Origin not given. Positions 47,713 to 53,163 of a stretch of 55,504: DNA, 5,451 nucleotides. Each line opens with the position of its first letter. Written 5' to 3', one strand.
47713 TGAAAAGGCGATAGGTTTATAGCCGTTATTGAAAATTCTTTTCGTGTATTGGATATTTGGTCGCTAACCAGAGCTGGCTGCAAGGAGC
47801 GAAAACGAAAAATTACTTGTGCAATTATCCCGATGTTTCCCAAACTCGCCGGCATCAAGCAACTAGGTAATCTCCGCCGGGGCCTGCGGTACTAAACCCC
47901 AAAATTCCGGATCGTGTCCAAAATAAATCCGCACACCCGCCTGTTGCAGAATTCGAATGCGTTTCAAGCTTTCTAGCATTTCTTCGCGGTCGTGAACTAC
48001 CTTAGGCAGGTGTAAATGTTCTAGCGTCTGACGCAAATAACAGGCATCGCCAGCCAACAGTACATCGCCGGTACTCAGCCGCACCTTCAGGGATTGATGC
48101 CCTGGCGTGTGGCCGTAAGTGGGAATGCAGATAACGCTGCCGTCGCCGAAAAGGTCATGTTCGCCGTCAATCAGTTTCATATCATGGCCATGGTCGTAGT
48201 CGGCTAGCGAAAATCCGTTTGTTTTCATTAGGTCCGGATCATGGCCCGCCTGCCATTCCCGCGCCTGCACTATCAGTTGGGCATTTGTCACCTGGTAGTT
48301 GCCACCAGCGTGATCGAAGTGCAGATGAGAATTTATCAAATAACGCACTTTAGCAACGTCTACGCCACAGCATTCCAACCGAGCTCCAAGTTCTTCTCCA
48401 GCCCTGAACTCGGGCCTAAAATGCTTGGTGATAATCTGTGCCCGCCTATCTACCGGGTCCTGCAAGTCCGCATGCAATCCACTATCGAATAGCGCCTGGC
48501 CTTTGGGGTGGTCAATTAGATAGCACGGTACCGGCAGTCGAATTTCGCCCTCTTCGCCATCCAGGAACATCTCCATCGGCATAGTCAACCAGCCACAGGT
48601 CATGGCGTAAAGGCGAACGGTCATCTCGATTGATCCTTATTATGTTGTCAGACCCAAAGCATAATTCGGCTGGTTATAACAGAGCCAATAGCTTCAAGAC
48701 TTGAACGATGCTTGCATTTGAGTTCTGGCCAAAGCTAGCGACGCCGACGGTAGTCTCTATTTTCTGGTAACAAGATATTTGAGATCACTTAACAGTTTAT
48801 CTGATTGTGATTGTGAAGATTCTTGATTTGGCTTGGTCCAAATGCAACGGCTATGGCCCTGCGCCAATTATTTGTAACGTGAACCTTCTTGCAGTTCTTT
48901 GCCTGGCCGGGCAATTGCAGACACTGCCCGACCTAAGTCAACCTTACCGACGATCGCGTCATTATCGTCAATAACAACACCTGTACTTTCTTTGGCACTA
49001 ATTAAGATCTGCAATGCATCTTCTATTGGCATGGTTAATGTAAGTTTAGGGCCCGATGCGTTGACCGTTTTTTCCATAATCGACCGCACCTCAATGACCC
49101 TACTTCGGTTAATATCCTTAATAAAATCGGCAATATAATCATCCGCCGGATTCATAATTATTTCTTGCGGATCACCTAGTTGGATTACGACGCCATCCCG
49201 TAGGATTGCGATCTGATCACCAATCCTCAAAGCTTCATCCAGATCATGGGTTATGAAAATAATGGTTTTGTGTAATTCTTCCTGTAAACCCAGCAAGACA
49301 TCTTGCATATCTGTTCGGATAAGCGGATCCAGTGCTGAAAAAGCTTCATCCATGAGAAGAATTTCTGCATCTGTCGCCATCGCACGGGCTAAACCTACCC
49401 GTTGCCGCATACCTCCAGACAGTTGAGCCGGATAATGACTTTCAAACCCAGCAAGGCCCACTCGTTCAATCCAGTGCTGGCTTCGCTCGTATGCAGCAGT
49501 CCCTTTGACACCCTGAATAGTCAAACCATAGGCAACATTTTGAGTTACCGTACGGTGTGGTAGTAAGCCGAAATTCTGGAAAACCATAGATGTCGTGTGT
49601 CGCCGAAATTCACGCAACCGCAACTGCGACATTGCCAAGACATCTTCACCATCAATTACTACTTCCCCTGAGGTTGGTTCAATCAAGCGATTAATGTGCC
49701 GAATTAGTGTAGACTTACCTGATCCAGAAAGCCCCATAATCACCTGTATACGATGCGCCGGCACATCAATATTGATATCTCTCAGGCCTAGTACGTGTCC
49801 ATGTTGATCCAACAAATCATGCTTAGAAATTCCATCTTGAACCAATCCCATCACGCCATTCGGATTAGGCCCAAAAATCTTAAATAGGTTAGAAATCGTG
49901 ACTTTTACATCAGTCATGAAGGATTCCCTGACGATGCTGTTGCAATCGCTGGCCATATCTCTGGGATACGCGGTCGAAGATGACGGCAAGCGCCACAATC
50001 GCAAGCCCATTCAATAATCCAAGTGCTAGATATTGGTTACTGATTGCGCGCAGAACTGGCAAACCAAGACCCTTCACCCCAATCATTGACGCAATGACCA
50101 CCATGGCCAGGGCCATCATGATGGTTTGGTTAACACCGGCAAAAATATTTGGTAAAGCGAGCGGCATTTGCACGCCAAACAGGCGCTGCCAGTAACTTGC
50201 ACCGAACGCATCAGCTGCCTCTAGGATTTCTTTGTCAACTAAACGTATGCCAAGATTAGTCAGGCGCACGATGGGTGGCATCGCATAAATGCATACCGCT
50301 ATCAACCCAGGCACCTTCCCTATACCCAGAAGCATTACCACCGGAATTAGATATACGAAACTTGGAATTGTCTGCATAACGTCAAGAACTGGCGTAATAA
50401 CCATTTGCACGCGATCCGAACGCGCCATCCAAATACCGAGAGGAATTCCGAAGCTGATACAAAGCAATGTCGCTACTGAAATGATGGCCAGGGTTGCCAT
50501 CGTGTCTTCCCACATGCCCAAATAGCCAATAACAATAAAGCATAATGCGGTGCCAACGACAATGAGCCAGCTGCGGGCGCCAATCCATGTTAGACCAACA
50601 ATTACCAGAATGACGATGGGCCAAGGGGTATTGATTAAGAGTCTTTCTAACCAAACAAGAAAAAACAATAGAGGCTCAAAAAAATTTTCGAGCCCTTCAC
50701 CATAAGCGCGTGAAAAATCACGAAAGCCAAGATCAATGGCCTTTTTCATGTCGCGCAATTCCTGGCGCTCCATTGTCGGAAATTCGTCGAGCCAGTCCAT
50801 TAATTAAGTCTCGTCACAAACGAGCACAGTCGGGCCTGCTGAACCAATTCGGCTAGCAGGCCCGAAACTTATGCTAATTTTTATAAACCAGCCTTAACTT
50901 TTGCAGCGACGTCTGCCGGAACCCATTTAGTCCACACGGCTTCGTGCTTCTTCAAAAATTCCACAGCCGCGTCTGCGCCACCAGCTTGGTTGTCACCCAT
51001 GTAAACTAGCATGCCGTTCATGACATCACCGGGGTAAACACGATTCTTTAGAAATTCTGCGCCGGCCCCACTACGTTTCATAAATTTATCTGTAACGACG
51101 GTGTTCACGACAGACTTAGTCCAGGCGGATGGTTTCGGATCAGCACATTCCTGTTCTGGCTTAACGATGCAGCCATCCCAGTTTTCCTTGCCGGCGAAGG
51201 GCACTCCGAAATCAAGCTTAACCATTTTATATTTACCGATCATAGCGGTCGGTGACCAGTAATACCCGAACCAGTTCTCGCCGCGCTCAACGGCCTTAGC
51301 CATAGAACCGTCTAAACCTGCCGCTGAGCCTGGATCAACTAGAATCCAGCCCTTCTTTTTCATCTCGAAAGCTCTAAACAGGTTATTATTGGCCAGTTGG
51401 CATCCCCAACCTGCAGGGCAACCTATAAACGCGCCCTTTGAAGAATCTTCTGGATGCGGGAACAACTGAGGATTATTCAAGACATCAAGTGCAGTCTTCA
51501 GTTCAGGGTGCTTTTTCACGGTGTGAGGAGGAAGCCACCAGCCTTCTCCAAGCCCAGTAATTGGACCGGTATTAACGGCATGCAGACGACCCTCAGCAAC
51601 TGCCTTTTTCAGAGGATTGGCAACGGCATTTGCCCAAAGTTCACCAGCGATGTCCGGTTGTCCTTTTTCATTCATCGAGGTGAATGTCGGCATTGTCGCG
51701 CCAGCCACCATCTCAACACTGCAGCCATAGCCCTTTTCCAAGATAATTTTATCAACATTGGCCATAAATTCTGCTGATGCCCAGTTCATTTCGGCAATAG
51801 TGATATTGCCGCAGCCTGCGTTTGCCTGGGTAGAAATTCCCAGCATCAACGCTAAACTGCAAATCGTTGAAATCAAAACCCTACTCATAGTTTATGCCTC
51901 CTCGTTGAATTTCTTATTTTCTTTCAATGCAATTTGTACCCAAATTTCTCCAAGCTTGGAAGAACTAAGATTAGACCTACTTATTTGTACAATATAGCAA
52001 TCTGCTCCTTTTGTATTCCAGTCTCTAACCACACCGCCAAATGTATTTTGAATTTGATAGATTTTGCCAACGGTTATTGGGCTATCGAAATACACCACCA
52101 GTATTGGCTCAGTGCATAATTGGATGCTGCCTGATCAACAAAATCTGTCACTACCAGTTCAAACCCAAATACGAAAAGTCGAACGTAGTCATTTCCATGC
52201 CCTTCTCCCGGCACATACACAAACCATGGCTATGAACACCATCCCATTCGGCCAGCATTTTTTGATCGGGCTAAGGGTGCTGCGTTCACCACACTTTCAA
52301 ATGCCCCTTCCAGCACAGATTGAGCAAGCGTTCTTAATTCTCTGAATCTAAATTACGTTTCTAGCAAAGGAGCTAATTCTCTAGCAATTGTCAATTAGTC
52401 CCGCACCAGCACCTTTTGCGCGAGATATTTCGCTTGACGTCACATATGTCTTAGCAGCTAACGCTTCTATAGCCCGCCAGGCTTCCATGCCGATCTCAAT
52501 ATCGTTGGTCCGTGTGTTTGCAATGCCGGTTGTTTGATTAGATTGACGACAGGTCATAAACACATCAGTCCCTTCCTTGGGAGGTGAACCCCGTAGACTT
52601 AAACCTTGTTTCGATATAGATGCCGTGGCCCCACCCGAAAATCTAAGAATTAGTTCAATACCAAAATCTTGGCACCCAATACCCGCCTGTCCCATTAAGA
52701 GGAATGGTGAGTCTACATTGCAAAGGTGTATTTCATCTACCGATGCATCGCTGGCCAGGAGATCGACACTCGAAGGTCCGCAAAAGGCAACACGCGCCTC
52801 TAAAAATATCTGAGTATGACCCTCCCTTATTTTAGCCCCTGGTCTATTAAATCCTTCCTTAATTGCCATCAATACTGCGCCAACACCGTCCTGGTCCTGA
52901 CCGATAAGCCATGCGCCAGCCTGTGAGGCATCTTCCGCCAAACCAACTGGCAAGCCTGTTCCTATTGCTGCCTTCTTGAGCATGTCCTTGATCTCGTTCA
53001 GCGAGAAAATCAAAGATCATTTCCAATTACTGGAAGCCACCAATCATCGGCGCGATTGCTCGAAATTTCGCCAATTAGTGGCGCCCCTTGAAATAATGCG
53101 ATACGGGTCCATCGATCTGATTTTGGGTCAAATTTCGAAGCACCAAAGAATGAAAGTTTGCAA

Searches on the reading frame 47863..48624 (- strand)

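Call 8: search_protein_families(library=pfam, proteins=[window:47863-48624:-])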
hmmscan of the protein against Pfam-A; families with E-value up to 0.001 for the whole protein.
window:47863-48624:- (253 aa): 1 family
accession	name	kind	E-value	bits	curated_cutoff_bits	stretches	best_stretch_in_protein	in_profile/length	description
PF00753.33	Lactamase_B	-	2e-17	64.2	22.7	1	30-237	4-196/196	Metallo-beta-lactamase superfamily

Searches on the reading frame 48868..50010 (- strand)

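Call 8: search_protein_families(library=pfam, proteins=[window:48868-50010:-])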
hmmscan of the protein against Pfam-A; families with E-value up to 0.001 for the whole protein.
window:48868-50010:- (380 aa): 2 families
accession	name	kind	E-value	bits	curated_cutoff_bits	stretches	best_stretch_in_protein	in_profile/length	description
PF00005.33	ABC_tran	-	8.5e-32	111.1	25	1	76-224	1-136/137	ABC transporter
PF09818.15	ABC_ATPase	-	0.0006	19.4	23.2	0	196-261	157-222/283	P-loop domain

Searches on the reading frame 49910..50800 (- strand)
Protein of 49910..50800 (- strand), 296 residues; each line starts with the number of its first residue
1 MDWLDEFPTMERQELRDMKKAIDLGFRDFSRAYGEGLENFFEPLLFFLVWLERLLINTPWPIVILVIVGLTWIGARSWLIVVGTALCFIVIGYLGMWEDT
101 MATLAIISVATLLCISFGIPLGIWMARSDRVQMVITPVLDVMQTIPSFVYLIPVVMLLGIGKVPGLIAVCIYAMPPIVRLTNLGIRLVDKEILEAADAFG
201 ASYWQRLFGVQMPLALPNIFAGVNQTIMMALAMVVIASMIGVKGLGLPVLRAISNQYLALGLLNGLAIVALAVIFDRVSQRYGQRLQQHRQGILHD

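Call 8: search_protein_families(library=pfam, proteins=[window:49910-50800:-])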
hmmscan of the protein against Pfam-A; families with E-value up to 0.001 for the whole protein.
window:49910-50800:- (296 aa): 1 family
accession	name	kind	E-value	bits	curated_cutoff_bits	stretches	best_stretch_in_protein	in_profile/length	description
PF00528.27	BPD_transp_1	-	1.7e-29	103.3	26.4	1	118-286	1-182/184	Binding-protein-dependent transport system inner membrane component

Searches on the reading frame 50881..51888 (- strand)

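Call 30: search_protein_families(library=pfam, proteins=[window:50881-51888:-])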
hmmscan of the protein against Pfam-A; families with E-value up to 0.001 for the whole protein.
window:50881-51888:- (335 aa): 1 family
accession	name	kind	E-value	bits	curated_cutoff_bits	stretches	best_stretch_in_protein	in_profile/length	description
PF04069.17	OpuAC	-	2.4e-50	172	21.2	1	28-314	2-257/257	Substrate binding domain of ABC-type glycine betaine transport system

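Call 31: search_protein_families(library=ncbifam, proteins=[window:50881-51888:-], max_evalue=1e-10)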
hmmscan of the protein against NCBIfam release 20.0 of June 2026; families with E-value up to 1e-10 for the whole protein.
window:50881-51888:- (335 aa): 0 families

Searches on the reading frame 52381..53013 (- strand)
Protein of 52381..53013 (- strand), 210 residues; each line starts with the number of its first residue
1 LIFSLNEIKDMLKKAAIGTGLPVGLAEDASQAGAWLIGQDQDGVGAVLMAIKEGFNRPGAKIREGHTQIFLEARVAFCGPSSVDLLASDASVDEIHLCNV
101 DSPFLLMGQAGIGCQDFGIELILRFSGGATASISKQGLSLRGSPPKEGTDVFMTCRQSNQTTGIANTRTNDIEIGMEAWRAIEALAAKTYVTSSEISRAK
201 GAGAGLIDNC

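Call 30: search_protein_families(library=pfam, proteins=[window:52381-53013:-])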
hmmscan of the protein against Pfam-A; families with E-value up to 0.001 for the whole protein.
window:52381-53013:- (210 aa): 1 family
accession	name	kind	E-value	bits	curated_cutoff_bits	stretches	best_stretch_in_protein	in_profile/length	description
PF12525.13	DUF3726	-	3.5e-09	36.9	22.1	1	3-44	1-42/73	Protein of unknown function (DUF3726)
